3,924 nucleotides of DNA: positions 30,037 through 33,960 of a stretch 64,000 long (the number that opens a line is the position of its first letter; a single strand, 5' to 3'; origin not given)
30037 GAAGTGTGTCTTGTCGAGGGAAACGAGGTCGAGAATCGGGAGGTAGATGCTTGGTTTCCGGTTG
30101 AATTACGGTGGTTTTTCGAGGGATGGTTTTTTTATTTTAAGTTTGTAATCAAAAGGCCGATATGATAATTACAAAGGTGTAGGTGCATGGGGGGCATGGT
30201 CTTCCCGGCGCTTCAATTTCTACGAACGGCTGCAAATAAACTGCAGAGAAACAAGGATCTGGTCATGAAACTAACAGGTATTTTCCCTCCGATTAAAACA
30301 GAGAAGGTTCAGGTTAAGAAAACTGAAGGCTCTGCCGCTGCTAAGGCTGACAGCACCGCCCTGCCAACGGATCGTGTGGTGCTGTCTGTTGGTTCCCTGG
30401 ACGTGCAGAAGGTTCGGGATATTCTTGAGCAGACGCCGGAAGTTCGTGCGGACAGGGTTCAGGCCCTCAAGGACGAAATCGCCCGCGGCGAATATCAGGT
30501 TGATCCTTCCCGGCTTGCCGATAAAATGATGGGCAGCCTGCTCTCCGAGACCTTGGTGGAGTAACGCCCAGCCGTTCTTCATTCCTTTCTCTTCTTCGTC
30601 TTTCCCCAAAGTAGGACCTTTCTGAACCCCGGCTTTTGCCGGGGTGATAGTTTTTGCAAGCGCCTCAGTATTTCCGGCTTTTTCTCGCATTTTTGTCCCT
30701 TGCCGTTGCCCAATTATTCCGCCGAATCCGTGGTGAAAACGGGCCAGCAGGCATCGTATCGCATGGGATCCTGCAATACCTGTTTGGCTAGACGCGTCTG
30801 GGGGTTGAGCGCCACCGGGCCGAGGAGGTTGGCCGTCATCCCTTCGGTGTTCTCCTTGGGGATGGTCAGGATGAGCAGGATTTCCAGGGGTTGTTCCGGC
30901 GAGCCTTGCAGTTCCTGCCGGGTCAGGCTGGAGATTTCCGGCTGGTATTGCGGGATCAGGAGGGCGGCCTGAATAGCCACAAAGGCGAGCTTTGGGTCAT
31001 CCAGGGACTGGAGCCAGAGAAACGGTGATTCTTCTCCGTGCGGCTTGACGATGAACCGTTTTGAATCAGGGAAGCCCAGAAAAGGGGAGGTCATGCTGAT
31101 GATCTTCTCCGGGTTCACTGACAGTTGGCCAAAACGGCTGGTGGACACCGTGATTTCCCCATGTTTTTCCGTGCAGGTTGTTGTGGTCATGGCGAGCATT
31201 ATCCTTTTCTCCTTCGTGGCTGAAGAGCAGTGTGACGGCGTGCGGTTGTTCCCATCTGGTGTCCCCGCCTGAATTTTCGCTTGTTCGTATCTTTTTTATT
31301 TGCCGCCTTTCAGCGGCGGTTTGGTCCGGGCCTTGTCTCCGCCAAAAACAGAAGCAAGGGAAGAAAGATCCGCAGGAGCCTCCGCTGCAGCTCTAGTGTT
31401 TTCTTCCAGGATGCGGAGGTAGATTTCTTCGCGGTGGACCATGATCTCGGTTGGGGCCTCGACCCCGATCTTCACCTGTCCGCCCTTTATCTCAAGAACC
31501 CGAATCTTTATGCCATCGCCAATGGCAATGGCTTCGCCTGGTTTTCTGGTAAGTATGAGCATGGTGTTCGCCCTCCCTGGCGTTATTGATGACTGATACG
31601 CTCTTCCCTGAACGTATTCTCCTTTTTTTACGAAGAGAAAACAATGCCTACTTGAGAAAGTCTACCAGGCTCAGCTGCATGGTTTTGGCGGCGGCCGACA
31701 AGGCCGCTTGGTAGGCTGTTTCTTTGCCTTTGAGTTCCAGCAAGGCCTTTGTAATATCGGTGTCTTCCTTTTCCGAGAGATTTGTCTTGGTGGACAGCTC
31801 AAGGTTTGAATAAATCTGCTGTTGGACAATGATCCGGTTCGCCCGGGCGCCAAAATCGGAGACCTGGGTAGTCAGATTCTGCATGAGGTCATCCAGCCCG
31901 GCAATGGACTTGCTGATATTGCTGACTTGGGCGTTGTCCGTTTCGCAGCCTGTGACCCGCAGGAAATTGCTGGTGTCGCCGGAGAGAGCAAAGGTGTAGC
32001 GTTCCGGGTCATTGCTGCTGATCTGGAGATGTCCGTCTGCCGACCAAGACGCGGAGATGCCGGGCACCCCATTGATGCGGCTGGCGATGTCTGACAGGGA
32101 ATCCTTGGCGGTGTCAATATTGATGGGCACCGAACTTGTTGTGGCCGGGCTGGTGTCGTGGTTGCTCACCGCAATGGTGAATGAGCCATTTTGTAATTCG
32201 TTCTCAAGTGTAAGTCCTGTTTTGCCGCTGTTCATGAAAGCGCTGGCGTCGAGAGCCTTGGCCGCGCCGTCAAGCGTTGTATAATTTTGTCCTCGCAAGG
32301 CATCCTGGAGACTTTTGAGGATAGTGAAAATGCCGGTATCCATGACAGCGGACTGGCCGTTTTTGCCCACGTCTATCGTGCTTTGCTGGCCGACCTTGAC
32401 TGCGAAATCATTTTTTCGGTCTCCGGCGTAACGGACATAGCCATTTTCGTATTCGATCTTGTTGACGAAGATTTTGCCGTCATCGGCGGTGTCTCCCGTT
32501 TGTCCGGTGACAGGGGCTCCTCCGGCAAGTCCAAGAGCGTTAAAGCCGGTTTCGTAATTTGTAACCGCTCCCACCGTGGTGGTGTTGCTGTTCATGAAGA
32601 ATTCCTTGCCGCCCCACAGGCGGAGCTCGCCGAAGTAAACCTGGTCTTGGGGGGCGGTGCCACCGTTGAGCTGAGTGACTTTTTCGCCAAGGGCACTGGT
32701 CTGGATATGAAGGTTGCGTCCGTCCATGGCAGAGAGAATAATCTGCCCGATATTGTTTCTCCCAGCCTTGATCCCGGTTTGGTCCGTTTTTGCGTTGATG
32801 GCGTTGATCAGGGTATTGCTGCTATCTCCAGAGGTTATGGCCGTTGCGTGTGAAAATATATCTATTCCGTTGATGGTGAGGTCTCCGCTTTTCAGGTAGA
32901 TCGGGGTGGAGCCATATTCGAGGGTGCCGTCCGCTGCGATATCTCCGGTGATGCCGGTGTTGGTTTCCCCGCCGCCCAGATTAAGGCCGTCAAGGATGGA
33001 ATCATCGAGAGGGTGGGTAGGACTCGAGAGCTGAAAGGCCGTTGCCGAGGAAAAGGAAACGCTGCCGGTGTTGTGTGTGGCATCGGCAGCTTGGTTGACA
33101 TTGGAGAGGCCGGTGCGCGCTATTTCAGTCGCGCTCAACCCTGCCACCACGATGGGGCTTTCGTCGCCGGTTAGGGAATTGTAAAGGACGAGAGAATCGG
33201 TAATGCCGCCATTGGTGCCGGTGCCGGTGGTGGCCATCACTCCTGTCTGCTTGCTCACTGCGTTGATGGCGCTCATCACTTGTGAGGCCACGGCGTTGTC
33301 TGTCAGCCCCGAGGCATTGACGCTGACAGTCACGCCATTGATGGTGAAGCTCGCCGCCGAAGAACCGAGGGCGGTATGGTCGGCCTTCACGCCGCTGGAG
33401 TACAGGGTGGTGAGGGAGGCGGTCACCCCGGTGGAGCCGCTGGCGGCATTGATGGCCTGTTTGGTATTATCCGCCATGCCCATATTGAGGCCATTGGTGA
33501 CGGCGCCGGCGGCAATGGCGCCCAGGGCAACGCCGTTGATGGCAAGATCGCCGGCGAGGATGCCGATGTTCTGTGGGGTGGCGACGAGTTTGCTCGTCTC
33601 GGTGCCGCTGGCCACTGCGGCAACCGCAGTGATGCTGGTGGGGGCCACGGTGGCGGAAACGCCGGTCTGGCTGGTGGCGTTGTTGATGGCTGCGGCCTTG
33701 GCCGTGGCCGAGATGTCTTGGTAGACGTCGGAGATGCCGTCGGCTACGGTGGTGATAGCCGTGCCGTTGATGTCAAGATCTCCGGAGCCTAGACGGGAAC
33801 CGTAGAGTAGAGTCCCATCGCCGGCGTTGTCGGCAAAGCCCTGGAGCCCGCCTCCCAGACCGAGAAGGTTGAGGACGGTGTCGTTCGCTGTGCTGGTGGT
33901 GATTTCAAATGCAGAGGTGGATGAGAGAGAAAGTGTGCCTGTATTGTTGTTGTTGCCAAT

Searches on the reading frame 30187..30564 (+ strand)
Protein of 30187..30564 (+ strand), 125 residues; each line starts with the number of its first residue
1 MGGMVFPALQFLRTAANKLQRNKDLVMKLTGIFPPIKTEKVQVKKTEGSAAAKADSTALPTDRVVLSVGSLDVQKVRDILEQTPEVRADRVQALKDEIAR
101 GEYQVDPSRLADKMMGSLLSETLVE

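Call 46: search_protein_families(library=pfam, proteins=[window:30187-30564:+], max_evalue=0.001)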
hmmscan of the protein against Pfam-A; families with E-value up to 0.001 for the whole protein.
window:30187-30564:+ (125 aa): 1 family
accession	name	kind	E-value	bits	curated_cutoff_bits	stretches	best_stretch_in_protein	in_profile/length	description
PF04316.19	FlgM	-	2.2e-16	60.2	25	1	62-115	1-54/55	Anti-sigma-28 factor, FlgM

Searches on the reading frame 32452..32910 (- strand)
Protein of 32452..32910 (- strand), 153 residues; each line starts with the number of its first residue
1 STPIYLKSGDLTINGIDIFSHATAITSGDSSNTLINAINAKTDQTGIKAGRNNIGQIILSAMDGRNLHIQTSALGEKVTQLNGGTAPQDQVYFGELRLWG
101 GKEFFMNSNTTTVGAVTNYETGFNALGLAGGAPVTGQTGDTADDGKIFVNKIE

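Call 20: search_protein_families(library=pfam, proteins=[window:32452-32910:-], max_evalue=10)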
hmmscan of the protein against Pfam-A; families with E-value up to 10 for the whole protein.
seq(153 aa): 1 family
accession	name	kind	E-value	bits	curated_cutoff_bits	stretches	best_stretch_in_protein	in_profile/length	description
PF07196.18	Flagellin_IN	-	1.5e-06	28.7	22.7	1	10-61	1-53/55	Flagellin hook IN motif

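Call 57: search_solved_structures(query=window:32452-32910:-, max_evalue=1, show_alignments=2)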
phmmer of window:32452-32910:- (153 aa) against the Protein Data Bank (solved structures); distinct sequences matched with E-value up to 1: 6.
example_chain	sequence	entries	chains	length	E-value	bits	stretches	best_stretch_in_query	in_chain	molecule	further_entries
9ygu_Y1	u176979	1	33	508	1.2e-07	35.1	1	9-129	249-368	Flagellin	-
6x80_A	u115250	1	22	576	1.8e-05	28.1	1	8-70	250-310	Flagellin A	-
9yh1_A1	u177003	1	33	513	5.6e-05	26.5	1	9-76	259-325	Flagellin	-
2zbi_A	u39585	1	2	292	0.017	18.4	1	6-60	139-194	Flagellin homolog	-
3k8w_A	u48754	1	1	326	0.021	18.1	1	6-61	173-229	Flagellin homolog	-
3k8v_A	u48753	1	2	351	0.021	18.1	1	6-61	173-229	Flagellin homolog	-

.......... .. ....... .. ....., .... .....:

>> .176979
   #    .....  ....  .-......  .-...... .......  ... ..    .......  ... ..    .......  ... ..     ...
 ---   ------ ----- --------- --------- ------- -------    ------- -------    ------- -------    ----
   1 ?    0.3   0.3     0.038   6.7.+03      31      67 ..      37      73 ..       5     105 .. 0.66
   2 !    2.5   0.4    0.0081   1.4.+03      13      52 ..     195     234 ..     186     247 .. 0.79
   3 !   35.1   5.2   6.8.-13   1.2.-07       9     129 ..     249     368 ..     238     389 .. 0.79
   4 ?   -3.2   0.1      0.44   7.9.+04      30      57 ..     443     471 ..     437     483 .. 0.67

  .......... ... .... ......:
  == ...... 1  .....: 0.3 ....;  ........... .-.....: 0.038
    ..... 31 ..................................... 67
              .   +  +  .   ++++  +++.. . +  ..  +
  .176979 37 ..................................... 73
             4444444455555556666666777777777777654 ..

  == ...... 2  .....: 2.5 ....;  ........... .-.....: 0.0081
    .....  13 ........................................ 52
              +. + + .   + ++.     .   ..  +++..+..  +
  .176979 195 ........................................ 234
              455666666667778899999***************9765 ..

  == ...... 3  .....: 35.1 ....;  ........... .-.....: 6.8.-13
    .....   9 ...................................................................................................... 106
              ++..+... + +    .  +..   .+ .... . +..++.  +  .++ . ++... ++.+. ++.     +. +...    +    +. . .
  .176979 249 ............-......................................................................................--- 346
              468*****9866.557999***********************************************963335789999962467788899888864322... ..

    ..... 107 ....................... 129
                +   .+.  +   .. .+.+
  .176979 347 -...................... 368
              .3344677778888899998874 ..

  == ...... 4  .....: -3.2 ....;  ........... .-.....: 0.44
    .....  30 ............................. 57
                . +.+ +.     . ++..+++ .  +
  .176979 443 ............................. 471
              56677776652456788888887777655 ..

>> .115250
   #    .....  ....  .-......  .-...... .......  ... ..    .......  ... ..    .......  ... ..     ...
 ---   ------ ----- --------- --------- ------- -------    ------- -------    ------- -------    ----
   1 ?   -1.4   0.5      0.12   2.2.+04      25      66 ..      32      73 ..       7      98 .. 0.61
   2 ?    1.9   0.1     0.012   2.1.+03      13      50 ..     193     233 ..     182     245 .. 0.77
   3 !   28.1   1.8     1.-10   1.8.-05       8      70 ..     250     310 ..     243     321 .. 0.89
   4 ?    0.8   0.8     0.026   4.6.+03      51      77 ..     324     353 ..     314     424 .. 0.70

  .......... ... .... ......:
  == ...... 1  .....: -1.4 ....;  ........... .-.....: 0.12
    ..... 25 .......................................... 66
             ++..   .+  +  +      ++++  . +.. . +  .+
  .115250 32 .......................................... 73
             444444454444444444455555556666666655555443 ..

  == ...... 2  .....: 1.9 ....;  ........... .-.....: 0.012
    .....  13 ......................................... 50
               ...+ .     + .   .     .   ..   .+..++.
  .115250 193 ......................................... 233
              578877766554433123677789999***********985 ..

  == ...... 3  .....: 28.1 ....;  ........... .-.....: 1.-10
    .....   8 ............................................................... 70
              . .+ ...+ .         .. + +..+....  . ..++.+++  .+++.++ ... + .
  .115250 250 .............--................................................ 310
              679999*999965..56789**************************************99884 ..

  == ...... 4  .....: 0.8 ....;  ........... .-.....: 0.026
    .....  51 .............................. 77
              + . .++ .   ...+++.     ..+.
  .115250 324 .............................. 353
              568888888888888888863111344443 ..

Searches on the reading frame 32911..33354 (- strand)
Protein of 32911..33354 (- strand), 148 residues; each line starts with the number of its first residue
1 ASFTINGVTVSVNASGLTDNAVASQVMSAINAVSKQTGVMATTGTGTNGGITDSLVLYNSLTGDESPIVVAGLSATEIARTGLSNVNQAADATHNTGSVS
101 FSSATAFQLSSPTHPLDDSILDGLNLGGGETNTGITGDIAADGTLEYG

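Call 20: search_protein_families(library=pfam, proteins=[window:32911-33354:-], max_evalue=10)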
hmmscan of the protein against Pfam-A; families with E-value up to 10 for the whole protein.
seq(148 aa): 3 families
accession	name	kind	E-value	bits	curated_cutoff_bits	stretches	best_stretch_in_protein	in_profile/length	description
PF08495.15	FIST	-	0.00051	20.4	23.2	1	29-145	16-128/189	FIST N domain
PF07196.18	Flagellin_IN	-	0.028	15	22.7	1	2-46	1-46/55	Flagellin hook IN motif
PF05713.17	MobC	-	0.071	14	23.2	1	5-36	11-41/45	Bacterial mobilisation protein (MobC)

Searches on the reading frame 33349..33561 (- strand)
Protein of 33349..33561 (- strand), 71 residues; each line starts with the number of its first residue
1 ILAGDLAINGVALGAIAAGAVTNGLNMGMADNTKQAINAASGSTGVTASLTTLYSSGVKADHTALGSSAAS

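Call 20: search_protein_families(library=pfam, proteins=[window:33349-33561:-], max_evalue=10)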
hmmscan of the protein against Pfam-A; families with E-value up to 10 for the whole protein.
seq(71 aa): 3 families
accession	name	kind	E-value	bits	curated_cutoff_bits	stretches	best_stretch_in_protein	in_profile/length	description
PF07196.18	Flagellin_IN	-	0.0036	17.9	22.7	1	35-52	28-45/55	Flagellin hook IN motif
PF01744.25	GLTT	-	0.21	11.8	21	1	11-25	3-17/28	GLTT repeat (6 copies)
PF25215.1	HVO_B0008_C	-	1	9.7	27.4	1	9-28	9-28/51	HVO_B0008 C-terminal domain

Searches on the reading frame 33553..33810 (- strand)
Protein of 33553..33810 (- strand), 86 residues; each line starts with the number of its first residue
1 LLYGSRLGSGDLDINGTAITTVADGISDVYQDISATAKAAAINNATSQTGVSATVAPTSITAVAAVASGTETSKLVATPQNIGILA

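Call 20: search_protein_families(library=pfam, proteins=[window:33553-33810:-], max_evalue=10)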
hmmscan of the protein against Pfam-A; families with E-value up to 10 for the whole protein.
seq(86 aa): 2 families
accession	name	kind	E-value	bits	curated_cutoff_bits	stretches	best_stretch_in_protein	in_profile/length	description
PF01450.25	KARI_C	-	0.2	12.4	29.1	1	23-78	58-111/144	Ketol-acid reductoisomerase, C-terminal domain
PF07196.18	Flagellin_IN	-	0.69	10.6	22.7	0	39-57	27-45/55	Flagellin hook IN motif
